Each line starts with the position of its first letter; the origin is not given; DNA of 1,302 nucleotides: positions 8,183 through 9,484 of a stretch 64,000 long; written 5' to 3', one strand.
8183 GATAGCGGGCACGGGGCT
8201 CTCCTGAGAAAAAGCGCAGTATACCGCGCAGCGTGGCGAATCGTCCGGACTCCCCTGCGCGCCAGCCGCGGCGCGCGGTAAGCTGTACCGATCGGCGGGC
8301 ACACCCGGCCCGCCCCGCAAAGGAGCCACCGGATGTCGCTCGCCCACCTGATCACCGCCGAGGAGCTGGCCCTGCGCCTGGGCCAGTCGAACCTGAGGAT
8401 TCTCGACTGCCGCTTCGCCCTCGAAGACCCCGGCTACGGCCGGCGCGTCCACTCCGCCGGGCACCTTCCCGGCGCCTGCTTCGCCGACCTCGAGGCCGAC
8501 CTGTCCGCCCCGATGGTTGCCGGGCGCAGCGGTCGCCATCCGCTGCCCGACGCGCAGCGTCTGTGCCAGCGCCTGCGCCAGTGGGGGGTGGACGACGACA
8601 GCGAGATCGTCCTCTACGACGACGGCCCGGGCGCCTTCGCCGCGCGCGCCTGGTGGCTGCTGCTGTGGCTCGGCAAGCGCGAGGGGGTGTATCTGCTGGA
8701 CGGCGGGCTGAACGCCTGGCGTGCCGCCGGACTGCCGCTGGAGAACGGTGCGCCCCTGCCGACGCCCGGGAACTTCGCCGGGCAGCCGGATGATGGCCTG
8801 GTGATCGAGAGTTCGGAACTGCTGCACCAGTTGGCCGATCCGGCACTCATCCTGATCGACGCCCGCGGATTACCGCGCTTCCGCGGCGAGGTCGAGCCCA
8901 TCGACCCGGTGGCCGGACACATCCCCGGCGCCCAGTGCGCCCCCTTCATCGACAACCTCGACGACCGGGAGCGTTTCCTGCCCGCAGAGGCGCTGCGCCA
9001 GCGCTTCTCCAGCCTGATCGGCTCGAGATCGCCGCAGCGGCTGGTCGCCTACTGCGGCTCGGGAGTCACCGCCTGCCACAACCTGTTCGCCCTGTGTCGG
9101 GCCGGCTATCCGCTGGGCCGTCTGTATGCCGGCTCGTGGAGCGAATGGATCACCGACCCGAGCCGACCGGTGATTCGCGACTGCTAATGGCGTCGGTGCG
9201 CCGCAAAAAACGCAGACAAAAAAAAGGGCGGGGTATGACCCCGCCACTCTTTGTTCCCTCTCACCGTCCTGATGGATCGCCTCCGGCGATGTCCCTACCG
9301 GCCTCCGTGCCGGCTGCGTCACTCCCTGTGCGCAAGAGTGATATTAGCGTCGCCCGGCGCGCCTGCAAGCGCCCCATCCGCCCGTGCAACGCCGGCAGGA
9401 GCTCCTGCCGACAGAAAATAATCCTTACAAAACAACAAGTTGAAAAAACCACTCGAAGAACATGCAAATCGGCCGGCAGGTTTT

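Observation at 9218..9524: Complete RsmZ sRNA locus downstream of rpoS: GacA box, TAATAT -10, six or more GGA motifs, shared bidirectional terminator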

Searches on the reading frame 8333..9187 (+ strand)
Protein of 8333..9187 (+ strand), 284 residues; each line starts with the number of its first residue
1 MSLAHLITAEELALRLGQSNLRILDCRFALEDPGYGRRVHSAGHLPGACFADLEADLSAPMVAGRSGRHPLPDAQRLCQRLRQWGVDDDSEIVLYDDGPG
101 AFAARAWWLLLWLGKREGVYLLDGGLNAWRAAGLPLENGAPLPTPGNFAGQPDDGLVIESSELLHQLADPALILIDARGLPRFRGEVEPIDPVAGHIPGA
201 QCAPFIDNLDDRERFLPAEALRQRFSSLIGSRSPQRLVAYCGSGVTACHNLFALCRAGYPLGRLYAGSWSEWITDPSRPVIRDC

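Call 7: search_protein_families(library=pfam, proteins=[window:8333-9187:+])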
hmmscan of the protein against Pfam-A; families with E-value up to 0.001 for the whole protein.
window:8333-9187:+ (284 aa): 1 family
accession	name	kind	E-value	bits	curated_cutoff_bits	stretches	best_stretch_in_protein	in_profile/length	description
PF00581.25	Rhodanese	-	3.4e-27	95.3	22.2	2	8-131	1-101/102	Rhodanese-like domain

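Call 9: search_protein_families(library=ncbifam, proteins=[window:8333-9187:+])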
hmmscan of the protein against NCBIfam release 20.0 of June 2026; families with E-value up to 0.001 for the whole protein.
window:8333-9187:+ (284 aa): 3 families
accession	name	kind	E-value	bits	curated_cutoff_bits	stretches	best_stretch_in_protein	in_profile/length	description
NF008557.0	PRK11493.1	equivalog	5.7e-41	140.4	250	1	1-281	1-278/281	3-mercaptopyruvate sulfurtransferase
NF040901.1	SeO3_TeO2_ExtH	equivalog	9e-08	31.5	200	0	212-273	283-347/430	selenite/tellurite reduction operon rhodanese-like protein ExtH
NF041203.1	rhodanese_LYCAU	equivalog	1.3e-05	24.9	115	0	87-138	74-125/126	rhodanese-related (seleno)protein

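Call 16: find_encoding_contigs(protein=window:8333-9187:+, flank=3000, max_places=4)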
Protein window:8333-9187:+ (284 aa): no gene with exactly this product is on record in the collection.

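Call 30: find_homologous_proteins(query=window:8333-9187:+, max_evalue=1e-40)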
Query window:8333-9187:+ (284 aa): 7977 proteins with E <= 1e-40 among 8000 candidates; the best 120 are listed.
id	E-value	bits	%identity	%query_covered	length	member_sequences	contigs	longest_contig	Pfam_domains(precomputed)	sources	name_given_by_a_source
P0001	8.4e-192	654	100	100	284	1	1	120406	PF00581.26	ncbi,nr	ncbi:sulfurtransferase [Pseudomonas stutzeri]|nr:sulfurtransferase [Stutzerimonas stutzeri]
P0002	4.6e-162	556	85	100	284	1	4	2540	PF00581.26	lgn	-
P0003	5.9e-162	556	84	100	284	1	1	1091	PF00581.26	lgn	-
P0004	5.6e-158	543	83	100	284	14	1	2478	PF00581.26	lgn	-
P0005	4.7e-154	530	80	100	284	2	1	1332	PF00581.26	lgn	-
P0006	1.1e-148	512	78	100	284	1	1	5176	PF00581.26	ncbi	ncbi:3-mercaptopyruvate sulfurtransferase [compost metagenome]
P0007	1.9e-147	508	78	100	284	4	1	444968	PF00581.26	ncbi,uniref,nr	ncbi:sulfurtransferase [Pseudomonas sp. MAP12]|uniref:Sulfurtransferase n=1 Tax=Geopseudomonas aroma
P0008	8.5e-147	506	77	100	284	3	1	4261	PF00581.26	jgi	jgi:thiosulfate/3-mercaptopyruvate sulfurtransferase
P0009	1.2e-146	506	77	100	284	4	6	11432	PF00581.26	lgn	-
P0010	9.5e-145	499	74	100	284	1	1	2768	PF00581.26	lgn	-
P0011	1.3e-144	499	77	100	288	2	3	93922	PF00581.26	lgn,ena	-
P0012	3.6e-144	498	75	100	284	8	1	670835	PF00581.26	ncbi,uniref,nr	ncbi:sulfurtransferase [Pseudomonas sp. GCM10022188]|uniref:sulfurtransferase n=1 Tax=Pseudomonas Ta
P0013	3.9e-144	497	76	99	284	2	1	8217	PF00581.26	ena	-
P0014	5.5e-143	494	76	99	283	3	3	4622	PF00581.26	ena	-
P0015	1.7e-142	492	77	99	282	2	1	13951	PF00581.26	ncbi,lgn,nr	ncbi:MAG TPA: sulfurtransferase [Pseudomonas sp.]|nr:sulfurtransferase [Pseudomonas sp.]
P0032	3.8e-131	455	72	99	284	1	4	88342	PF00581.26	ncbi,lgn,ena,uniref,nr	ncbi:sulfurtransferase [Zestomonas thermotolerans]|uniref:sulfurtransferase n=1 Tax=Zestomonas therm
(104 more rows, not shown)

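Call 31: find_encoding_contigs(protein=P0001, flank=3000, max_places=2)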
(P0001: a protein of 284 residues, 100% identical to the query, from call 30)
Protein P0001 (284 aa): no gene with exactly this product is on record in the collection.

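Call 32: find_encoding_contigs(protein=P0007, flank=3000, max_places=2)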
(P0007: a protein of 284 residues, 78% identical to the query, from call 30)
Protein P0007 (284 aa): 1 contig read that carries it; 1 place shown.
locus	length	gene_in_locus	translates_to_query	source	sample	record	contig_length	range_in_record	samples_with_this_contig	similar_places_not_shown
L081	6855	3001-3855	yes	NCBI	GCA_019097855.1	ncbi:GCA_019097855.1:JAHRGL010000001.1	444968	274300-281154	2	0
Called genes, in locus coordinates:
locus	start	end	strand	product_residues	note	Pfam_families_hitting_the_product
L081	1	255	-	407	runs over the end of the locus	-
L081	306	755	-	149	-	PF03692:CxxCxxCC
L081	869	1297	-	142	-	-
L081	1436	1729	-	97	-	PF05166:YcgL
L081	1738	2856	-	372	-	PF01612:DNA_pol_A_exo1, PF00570:HRDC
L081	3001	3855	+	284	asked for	PF00581:Rhodanese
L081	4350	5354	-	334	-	PF00140:Sigma70_r1_2, PF04542:Sigma70_r2, PF04539:Sigma70_r3, PF04545:Sigma70_r4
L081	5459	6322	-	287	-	PF01476:LysM, PF01551:Peptidase_M23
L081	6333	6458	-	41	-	-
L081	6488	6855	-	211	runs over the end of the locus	PF01135:PCMT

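Call 33: find_encoding_contigs(protein=P0012, flank=3000, max_places=2)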
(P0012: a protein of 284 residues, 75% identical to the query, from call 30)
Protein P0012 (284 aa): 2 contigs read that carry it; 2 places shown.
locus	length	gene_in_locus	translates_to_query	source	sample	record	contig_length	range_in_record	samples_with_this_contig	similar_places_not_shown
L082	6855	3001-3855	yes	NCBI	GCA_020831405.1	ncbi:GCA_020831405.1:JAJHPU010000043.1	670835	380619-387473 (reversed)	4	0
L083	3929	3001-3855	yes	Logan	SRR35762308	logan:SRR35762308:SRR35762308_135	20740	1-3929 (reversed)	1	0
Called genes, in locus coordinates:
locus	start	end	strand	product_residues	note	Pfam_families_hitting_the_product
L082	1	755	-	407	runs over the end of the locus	-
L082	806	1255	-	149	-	PF03692:CxxCxxCC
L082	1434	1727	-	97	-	PF05166:YcgL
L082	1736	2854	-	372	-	PF01612:DNA_pol_A_exo1, PF00570:HRDC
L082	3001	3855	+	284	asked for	PF00581:Rhodanese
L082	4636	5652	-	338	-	PF00140:Sigma70_r1_2, PF04542:Sigma70_r2, PF04539:Sigma70_r3, PF04545:Sigma70_r4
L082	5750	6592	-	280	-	PF01476:LysM, PF01551:Peptidase_M23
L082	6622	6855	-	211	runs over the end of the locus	PF01135:PCMT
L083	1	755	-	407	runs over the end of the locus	-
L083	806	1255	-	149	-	PF03692:CxxCxxCC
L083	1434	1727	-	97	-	PF05166:YcgL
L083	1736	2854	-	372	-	PF01612:DNA_pol_A_exo1, PF00570:HRDC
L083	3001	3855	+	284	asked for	PF00581:Rhodanese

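Call 34: find_encoding_contigs(protein=P0032, flank=3000, max_places=2)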
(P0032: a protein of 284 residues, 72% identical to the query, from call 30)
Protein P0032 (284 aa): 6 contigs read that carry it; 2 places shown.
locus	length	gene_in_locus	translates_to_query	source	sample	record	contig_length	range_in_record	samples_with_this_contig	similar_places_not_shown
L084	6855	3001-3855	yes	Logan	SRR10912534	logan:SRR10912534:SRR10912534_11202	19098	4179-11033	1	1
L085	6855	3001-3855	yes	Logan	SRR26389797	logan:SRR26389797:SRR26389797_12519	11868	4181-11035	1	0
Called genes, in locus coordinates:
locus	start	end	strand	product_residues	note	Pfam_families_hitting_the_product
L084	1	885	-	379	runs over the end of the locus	PF01612:DNA_pol_A_exo1, PF00570:HRDC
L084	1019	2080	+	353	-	PF20067:SSL_N, PF01436:NHL (faint), PF08450:SGL, PF03088:Str_synth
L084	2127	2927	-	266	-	PF01553:Acyltransferase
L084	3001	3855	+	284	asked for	PF00581:Rhodanese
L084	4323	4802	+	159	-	-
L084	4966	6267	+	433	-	PF03349:Toluene_X, PF10677:DUF2490 (faint)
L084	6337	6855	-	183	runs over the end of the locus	PF00255:GSHPx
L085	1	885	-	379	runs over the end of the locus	PF01612:DNA_pol_A_exo1, PF21293:RNAseD_HRDC_C (faint), PF00570:HRDC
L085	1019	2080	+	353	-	PF20067:SSL_N, PF01436:NHL (faint), PF08450:SGL, PF03088:Str_synth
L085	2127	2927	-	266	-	PF01553:Acyltransferase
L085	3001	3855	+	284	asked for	PF00581:Rhodanese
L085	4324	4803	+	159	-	-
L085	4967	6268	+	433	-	PF03349:Toluene_X, PF10677:DUF2490 (faint)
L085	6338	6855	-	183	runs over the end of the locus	PF00255:GSHPx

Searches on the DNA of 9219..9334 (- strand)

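Call 23: build_rna_model(alignment_id=A2)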
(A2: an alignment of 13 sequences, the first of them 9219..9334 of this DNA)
Model R1 built from alignment A2 (13 sequences, 142 columns); structure: RNAalifold consensus.
model positions 132; base pairs 33; branch points 4; effective number of sequences 1.69; information 0.59 bits per position. Calibrated on 0.2 Mb of random sequence (short: E-values are rough).
structure used (alignment columns):
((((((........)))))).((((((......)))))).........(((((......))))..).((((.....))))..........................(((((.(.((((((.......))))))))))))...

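Call 24: search_with_rna_model(model_id=R1, sources=[window, L001, L002, L003, L004, L005, L006, L007, L008, L009, L010, L011, L012, L013, L014, L015, L016, L017, L018, L019, L020, L021, L022, L023, L024, L025, L026, L027, L028, L029, L030, L031, L032, L033, L034, L035, L036, L037, L038, L039, L040, L041, L042, L043, L044, L045, L046, L047, L048, L049, L050, L051, L052, L053, L054, L055, L056, L057, L058, L059, L060, L061, L062, L063, L064, L065, L066, L067, L068, L069, L070, L071, L072, L073, L074, L075, L076, L077, L078, L079, L080], max_evalue=0.01, make_alignment=true)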
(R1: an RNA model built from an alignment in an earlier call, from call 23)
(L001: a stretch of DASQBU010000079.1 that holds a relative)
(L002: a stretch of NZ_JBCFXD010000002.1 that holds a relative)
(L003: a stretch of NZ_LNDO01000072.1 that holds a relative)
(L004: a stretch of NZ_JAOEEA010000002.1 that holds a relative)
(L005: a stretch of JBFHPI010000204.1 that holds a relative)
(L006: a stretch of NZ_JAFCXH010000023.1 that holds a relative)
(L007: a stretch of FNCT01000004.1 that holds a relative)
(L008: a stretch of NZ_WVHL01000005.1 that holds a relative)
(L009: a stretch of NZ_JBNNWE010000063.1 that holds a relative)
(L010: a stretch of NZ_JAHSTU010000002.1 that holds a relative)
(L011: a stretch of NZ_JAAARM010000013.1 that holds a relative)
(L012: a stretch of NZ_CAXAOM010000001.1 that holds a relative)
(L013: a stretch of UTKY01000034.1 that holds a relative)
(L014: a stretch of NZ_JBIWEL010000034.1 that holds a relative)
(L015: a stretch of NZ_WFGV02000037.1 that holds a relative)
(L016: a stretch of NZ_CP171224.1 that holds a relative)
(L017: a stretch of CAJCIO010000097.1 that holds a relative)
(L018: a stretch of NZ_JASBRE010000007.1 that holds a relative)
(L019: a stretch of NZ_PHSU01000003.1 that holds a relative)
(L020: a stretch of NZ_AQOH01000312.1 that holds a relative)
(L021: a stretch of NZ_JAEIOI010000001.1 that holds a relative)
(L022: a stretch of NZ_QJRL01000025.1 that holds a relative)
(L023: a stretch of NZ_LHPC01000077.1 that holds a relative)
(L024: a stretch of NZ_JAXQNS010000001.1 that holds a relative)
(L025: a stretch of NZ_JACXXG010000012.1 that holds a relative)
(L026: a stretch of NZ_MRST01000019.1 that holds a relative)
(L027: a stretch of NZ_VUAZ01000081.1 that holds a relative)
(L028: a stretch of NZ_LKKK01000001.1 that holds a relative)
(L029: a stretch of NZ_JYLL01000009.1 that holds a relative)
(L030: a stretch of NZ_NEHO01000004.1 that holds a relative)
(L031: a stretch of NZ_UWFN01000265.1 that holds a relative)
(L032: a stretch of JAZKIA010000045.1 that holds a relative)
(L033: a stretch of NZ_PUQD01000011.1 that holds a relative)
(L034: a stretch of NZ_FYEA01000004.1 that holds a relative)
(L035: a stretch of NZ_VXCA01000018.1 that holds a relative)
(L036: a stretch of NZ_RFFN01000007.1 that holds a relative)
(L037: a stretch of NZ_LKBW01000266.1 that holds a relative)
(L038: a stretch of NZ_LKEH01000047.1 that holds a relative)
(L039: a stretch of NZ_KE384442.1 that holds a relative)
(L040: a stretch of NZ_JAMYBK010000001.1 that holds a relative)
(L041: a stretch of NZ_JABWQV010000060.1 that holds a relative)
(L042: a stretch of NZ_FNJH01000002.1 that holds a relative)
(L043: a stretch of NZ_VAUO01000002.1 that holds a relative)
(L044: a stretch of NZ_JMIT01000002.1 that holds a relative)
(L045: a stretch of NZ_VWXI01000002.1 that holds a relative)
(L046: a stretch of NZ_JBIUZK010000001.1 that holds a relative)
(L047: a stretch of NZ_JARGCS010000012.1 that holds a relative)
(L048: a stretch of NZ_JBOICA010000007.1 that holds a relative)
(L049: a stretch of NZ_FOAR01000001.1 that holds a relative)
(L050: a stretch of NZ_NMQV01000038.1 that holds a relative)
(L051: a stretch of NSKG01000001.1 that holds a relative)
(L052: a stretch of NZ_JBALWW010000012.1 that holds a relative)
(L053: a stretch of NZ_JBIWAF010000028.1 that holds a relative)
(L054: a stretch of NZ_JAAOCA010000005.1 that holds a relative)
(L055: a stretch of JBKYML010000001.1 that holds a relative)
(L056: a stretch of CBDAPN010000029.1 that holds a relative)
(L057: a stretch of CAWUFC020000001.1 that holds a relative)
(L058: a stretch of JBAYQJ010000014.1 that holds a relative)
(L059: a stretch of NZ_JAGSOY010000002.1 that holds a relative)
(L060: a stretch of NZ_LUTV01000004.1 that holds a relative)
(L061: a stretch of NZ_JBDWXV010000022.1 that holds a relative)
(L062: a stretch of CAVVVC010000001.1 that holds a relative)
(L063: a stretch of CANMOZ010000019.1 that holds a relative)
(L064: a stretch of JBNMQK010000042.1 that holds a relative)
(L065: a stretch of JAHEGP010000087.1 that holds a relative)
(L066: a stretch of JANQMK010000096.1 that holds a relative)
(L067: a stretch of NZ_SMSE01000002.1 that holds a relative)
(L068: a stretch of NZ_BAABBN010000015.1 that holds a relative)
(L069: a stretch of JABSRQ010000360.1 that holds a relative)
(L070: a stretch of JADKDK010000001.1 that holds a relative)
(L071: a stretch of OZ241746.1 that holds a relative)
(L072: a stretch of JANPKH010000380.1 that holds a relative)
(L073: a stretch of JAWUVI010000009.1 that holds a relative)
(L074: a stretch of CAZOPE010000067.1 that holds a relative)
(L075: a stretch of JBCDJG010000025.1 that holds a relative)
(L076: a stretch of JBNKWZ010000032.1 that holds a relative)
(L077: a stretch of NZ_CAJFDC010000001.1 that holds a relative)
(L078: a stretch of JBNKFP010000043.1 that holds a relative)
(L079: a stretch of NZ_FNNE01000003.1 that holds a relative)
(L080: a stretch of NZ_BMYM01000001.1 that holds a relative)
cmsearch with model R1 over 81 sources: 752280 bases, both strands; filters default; matches with E-value up to 0.01: 46.
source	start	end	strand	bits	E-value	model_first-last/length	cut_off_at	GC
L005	5279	5411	+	141.8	1.7e-46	1-132/132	no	0.56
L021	5265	5397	+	137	8.3e-45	1-132/132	no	0.53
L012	5304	5436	+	135.6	2.5e-44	1-132/132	no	0.5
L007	5241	5376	+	129.7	2.6e-42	1-132/132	no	0.54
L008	6604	6732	+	129.5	3e-42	1-132/132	no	0.5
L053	5292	5422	+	128.9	5e-42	1-132/132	no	0.51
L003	5274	5405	+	127.5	1.5e-41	1-132/132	no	0.53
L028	5215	5344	+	127.1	2e-41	1-132/132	no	0.48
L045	5321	5453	+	126.9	2.4e-41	1-132/132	no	0.51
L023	5292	5422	+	126.7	2.9e-41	1-132/132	no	0.53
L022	5356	5489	+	126.7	2.9e-41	1-132/132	no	0.5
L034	5330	5460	+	126.4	3.5e-41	1-132/132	no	0.52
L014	5280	5410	+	125.8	5.7e-41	1-132/132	no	0.51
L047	5286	5419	+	125.4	8e-41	1-132/132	no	0.57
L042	5355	5486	+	125.3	8.5e-41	1-132/132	no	0.53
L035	5328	5458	+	124.8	1.3e-40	1-132/132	no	0.51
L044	5318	5451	+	124.4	1.7e-40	1-132/132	no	0.51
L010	5302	5432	+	124.4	1.8e-40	1-132/132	no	0.53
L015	5292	5422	+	124.3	1.8e-40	1-132/132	no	0.47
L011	5306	5433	+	124.1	2.2e-40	1-132/132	no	0.52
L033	5318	5451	+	124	2.3e-40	1-132/132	no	0.51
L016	5406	5536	+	124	2.3e-40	1-132/132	no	0.51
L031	5355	5486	+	123.7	3.1e-40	1-132/132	no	0.48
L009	5293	5422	+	123.5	3.6e-40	1-132/132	no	0.52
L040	5297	5429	+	123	5.5e-40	1-132/132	no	0.53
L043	5290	5423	+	122.6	7.3e-40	1-132/132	no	0.52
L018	5863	5993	+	121.3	2.1e-39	1-132/132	no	0.49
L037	5323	5455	+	121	2.5e-39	1-132/132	no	0.52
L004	5258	5392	+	119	1.2e-38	1-132/132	no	0.57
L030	5287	5420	+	118.5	1.8e-38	1-132/132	no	0.52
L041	5295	5429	+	118.2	2.4e-38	1-132/132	no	0.52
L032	5366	5498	+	117.2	5.3e-38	1-132/132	no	0.49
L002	5332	5467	+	114.8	3.6e-37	1-132/132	no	0.57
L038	5331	5462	+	114.5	4.4e-37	1-132/132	no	0.49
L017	5278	5410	+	114.4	4.9e-37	1-132/132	no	0.5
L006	5382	5514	+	113.5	9.5e-37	1-132/132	no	0.48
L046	5329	5463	+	113.4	1.1e-36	1-132/132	no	0.5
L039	5288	5418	+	112.9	1.6e-36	1-132/132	no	0.52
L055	5430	5558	+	111.2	6.2e-36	1-132/132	no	0.57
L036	5315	5448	+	108.7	4.3e-35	1-132/132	no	0.6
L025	5306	5439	+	106.9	1.9e-34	1-132/132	no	0.59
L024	5282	5416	+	98.9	1e-31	1-132/132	no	0.54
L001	3782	3898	+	96.6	6.7e-31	1-132/132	no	0.58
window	9219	9334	-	92.5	1.7e-29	1-132/132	no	0.64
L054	5203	5326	+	40.6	1.3e-11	1-132/132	no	0.64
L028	5311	5350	-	14.9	0.009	93-130/132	no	0.47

Alignment A3: 46 matches aligned to the model, 150 columns, each read 5' to 3' on its own strand. Consensus structure (alignment columns), stored with it:
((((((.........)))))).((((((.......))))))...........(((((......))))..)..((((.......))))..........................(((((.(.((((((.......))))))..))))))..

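Call 35: search_with_rna_model(model_id=R1, sources=[L081, L082, L083, L084, L085], max_evalue=0.01, show_alignments=2)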
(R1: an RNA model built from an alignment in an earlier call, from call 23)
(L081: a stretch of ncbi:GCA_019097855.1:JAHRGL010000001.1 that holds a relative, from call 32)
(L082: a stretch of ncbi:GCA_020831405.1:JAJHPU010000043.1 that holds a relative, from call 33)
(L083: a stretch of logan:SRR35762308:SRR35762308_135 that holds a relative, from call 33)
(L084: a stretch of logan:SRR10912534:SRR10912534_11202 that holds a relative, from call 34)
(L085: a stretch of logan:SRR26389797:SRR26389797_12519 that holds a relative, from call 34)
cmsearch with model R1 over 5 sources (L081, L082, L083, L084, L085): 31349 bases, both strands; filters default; matches with E-value up to 0.01: 4.
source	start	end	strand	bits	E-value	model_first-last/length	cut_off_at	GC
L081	3921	4034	-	100.9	9.1e-34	1-132/132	no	0.56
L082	4048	4165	-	90.9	2.6e-30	1-132/132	no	0.59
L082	3985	4081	+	12.4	0.0027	1-132/132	no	0.49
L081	3808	3954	+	12.3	0.0029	1-132/132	no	0.61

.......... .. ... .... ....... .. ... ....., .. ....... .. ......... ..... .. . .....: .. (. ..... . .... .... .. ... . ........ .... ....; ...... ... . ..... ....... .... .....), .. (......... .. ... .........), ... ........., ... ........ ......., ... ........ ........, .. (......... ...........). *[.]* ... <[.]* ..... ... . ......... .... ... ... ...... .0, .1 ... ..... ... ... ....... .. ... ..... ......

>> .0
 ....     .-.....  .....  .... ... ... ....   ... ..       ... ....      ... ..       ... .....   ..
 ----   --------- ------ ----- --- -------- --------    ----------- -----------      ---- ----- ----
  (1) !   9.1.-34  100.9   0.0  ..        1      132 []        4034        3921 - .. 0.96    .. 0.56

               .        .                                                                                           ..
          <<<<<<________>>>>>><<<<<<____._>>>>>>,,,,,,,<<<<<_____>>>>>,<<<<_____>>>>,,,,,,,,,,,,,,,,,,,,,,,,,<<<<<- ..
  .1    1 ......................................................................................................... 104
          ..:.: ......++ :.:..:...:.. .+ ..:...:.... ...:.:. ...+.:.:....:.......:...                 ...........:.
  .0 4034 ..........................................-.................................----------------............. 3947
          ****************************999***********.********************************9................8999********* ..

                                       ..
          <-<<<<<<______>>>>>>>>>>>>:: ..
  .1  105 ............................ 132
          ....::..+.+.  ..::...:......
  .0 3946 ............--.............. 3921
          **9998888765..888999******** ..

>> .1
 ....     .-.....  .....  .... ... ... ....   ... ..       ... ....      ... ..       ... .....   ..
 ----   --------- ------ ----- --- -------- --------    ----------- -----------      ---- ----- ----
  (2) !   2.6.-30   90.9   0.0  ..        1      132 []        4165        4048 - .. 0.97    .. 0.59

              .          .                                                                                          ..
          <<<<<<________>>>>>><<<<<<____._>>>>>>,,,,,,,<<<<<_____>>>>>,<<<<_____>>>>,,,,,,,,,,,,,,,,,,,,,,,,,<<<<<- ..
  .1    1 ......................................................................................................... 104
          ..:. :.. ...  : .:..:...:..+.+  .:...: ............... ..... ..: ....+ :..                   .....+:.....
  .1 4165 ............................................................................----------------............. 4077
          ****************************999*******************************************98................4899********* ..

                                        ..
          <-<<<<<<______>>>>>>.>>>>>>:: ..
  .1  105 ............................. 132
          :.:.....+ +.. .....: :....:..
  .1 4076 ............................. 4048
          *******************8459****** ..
